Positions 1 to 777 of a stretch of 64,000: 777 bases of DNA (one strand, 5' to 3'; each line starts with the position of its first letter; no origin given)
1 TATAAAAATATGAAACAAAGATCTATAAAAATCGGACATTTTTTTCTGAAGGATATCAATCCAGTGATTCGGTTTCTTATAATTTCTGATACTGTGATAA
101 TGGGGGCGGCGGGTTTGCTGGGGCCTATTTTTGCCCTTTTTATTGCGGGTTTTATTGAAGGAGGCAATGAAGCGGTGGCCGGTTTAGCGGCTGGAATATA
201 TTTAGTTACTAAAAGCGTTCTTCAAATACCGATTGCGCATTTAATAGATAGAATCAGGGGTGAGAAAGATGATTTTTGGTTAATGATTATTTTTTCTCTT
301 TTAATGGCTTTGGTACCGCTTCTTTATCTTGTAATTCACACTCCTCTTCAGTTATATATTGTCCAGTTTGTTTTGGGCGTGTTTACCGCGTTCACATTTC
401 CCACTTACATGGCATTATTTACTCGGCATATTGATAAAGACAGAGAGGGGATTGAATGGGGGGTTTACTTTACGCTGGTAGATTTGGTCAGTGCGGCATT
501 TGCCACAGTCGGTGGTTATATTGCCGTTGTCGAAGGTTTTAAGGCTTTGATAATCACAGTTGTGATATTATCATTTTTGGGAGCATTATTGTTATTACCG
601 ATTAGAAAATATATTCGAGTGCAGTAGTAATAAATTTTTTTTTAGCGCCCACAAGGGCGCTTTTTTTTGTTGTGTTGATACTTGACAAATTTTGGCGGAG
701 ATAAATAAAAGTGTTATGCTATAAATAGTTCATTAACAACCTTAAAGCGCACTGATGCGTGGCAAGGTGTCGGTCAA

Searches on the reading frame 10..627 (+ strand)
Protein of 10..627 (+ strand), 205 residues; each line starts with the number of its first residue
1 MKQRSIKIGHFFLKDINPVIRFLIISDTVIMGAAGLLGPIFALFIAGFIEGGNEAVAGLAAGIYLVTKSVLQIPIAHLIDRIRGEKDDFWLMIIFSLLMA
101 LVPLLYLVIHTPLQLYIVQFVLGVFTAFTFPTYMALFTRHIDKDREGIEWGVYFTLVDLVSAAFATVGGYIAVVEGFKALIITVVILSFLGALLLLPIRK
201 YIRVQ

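Call 84: search_protein_families(library=padloc, alignment_id=A5, max_evalue=0.00001)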
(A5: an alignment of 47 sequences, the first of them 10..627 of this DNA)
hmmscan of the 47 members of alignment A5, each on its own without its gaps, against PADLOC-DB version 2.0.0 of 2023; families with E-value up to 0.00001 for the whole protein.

A. member 1, window:10-627:+ (205 aa): 0 families

B. families by the number of members that match (of 47 scanned): 20 families
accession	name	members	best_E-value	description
PDLC04140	mad8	3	7.3e-12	mads_8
PDLC01991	CARF_m8--CARF_LolE_TM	2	1.1e-09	-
PDLC02203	MzaA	1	2.8e-60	-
PDLC03767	RT_UG29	1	8.4e-52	DRT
PDLC03800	RTasDnaG-like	1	2e-45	DRT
PDLC04606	PDC-M37B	1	1.3e-35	-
PDLC04135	mad3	1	1.9e-35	mads_3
PDLC03838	DolB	1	7.1e-33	-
PDLC04605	PDC-M37B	1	2.6e-26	-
PDLC03839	LeoA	1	7.4e-12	-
PDLC03841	LeoBC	1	1.1e-10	-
PDLC01990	CARF_m8--CARF_Beta-galactosidase_LolE_TM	1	1.1e-07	-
PDLC04134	mad2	1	2.3e-07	mads_2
PDLC02980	AriA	1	5e-07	-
PDLC03865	LmuB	1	7.6e-07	-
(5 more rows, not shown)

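Call 85: search_protein_families(library=pfam, alignment_id=A5, max_evalue=1e-8)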
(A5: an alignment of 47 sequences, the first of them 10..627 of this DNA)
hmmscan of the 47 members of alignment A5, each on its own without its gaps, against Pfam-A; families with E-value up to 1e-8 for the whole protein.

A. member 1, window:10-627:+ (205 aa): 1 family
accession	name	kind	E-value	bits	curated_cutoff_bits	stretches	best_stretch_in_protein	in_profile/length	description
PF07690.21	MFS_1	-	5.1e-16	59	33.4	1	29-198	7-174/347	Major Facilitator Superfamily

B. families by the number of members that match (of 47 scanned): 76 families (the first 25 are shown)
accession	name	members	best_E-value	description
PF13641.12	Glyco_tranf_2_3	4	6.9e-11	Glycosyltransferase like family 2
PF00535.33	Glycos_transf_2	3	5.7e-22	Glycosyl transferase family 2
PF04321.23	RmlD_sub_bind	2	3.4e-78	RmlD substrate binding domain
PF01370.27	Epimerase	2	3.7e-57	NAD dependent epimerase/dehydratase family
PF12704.14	MacB_PCD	2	7.4e-45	MacB-like periplasmic core domain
PF02687.27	FtsX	2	2.5e-24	FtsX-like permease C-terminal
PF00012.26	HSP70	1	4.9e-257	Hsp70 protein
PF06418.20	CTP_synth_N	1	1.4e-101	CTP synthase N-terminus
PF01795.25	Methyltransf_5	1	5.8e-100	MraW methylase family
PF01098.24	FTSW_RODA_SPOVE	1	3.6e-95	Cell cycle protein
PF03023.19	MurJ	1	3.1e-87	Lipid II flippase MurJ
PF16363.11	GDP_Man_Dehyd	1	3.5e-72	GDP-mannose 4,6 dehydratase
PF03572.23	Peptidase_S41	1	2.1e-53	Peptidase family S41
PF07724.20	AAA_2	1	4.4e-52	AAA domain (Cdc48 subfamily)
PF00275.25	EPSP_synthase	1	4.5e-48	EPSP synthase (3-phosphoshikimate 1-carboxyvinyltransferase)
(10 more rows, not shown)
